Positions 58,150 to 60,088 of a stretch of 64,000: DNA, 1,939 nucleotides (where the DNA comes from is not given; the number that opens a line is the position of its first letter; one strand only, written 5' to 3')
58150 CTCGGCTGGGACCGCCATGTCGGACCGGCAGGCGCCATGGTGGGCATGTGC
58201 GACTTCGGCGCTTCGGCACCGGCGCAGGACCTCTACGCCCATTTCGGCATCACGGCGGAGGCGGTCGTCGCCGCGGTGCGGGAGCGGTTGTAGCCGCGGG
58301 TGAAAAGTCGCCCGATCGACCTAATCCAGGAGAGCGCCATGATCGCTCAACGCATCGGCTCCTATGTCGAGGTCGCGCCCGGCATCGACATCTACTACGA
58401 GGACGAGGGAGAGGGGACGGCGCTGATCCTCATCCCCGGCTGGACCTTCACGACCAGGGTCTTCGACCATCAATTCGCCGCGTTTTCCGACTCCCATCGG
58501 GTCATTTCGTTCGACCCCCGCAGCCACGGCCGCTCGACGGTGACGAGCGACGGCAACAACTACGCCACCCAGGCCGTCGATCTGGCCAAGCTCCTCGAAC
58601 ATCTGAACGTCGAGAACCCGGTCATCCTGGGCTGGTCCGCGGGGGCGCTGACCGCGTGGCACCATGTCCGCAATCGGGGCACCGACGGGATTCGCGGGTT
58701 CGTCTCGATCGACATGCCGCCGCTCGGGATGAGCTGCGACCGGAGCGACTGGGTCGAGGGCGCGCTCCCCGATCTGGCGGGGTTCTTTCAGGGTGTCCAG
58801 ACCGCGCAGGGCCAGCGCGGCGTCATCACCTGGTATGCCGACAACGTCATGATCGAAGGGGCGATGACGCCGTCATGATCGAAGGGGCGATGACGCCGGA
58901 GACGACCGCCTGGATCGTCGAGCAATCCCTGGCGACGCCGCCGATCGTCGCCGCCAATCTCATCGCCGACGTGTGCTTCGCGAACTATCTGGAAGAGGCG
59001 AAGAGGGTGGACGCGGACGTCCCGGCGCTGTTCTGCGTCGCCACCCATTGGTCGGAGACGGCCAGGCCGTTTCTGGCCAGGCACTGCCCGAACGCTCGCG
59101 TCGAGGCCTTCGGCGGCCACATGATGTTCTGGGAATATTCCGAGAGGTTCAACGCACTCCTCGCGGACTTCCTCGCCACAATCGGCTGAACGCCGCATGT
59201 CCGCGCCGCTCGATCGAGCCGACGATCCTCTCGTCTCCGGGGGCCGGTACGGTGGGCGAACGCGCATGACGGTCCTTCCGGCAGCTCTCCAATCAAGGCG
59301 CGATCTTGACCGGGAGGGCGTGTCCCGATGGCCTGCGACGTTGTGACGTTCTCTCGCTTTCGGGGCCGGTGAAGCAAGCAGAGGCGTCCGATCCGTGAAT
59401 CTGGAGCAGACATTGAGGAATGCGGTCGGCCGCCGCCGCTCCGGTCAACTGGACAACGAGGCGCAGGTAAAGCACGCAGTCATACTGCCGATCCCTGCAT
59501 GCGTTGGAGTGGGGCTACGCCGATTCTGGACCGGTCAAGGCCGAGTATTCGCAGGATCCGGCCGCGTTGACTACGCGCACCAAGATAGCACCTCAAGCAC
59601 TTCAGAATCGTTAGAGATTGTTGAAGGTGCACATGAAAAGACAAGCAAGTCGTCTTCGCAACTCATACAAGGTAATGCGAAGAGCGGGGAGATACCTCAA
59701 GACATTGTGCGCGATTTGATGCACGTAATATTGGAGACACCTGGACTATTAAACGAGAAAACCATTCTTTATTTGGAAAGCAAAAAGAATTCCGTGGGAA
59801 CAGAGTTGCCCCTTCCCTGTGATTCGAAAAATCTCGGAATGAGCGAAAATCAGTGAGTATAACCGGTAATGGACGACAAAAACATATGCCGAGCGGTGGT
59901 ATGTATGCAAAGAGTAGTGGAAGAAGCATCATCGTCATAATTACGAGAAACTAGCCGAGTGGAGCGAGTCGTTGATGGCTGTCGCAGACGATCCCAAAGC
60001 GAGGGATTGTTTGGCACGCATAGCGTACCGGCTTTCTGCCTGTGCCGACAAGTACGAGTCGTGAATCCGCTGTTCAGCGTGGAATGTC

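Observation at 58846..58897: Perfect 26-bp tandem duplication frameshifts an alpha/beta-hydrolase gene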

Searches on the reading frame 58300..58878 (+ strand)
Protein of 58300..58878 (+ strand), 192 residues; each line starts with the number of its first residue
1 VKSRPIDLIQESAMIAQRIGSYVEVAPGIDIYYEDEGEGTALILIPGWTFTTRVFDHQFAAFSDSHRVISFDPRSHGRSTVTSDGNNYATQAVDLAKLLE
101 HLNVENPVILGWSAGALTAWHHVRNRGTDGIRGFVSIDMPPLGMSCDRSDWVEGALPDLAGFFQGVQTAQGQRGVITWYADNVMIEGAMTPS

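Call 11: find_encoding_contigs(protein=window:58300-58878:+, flank=4000, max_places=6)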
Protein window:58300-58878:+ (192 aa): no gene with exactly this product is on record in the collection.

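Call 34: list_cluster_members(proteins=[window:58339-58875:+, window:58300-58875:+, window:58875-59186:+, window:58890-59186:+, window:58656-59186:+, window:58197-59186:+])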
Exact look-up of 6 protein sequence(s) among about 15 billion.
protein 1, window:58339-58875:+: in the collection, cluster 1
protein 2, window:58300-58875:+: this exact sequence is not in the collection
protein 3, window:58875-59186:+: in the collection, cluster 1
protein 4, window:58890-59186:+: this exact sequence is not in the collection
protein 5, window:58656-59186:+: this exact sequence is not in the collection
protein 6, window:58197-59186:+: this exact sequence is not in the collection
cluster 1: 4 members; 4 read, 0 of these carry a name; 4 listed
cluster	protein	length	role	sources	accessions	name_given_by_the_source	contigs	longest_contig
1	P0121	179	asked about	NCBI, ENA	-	-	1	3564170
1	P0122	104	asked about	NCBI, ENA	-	-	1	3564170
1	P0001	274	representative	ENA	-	-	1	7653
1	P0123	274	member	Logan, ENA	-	-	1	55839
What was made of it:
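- On Pseudogene by tandem-duplication frameshift: The truncated products are recorded on one 3.56-Mb contig only (call 34)
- The truncated products are known from a single contig only (call 34). The truncated 179-aa and 104-aa products occur on one contig only in a collection of about 15 billion proteins (call 34). The source is a single 3.56-Mb contig (call 34).
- Tried and rejected: The cluster look-up did show that they exist on one 3,564,170-bp NCBI/ENA contig (call 34).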

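Call 35: find_encoding_contigs(protein=window:58339-58878:+, flank=3000, max_places=6)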
Protein window:58339-58878:+ (179 aa): no gene with exactly this product is on record in the collection.

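Call 36: find_encoding_contigs(protein=P0123, flank=4000, max_places=6)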
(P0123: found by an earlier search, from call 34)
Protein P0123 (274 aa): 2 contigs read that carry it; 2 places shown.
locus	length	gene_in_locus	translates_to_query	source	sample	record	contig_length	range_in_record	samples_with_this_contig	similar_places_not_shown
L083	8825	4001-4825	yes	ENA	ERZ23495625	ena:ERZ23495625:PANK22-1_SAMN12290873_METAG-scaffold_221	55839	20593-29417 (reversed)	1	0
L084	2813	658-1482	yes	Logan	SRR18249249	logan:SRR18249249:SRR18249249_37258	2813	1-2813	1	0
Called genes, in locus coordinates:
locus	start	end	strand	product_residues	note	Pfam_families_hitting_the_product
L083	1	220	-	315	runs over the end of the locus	PF01073:3Beta_HSD, PF01370:Epimerase, PF02719:Polysacc_synt_2, PF04321:RmlD_sub_bind, PF05368:NmrA, PF13460:NAD_binding_10, PF16363:GDP_Man_Dehyd, PF07993:NAD_binding_4, +1 more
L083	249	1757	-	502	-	PF20695:UbiD_N, PF01977:UbiD, PF20696:UbiD_C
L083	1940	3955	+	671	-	PF00456:Transketolase_N, PF13292:DXP_synthase_N (weak), PF00676:E1_dh (faint), PF02779:Transket_pyr, PF22613:Transketolase_C_1, PF02780:Transketolase_C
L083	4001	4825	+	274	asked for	PF00561:Abhydrolase_1, PF12697:Abhydrolase_6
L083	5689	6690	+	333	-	PF00044:Gp_dh_N, PF02800:Gp_dh_C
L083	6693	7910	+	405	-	PF00162:PGK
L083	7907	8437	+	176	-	-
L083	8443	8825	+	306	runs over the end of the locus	PF01791:DeoC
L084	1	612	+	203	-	?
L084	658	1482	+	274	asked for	PF00561:Abhydrolase_1, PF12697:Abhydrolase_6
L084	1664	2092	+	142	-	-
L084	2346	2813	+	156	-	?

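Call 37: find_encoding_contigs(protein=P0121, flank=3000, max_places=6)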
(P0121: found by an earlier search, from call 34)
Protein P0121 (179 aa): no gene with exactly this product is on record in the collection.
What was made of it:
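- Tried and rejected: Look-ups of the contig encoding the truncated products failed (calls 11, 35, 37).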

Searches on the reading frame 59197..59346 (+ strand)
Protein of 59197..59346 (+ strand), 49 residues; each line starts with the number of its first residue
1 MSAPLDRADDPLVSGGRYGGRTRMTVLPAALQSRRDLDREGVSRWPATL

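Call 32: search_protein_families(library=pfam, proteins=[window:59197-59346:+], max_evalue=1)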
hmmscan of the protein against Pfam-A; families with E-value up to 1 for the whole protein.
window:59197-59346:+ (49 aa): 1 family
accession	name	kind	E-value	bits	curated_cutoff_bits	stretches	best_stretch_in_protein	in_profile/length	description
PF16605.10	LSM_int_assoc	-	0.12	13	26.8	1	13-33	25-45/61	LSM-interacting associated unstructured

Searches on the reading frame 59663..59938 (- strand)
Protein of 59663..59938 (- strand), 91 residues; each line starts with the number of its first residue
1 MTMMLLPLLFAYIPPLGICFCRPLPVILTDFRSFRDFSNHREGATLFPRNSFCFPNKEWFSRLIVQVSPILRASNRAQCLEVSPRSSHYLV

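Call 32: search_protein_families(library=pfam, proteins=[window:59663-59938:-], max_evalue=1)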
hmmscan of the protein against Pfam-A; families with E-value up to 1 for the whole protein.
window:59663-59938:- (91 aa): 1 family
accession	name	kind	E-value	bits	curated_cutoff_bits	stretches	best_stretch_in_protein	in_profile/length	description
PF09991.14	DUF2232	-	0.13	11.8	27.8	1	3-34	3-36/290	Predicted membrane protein (DUF2232)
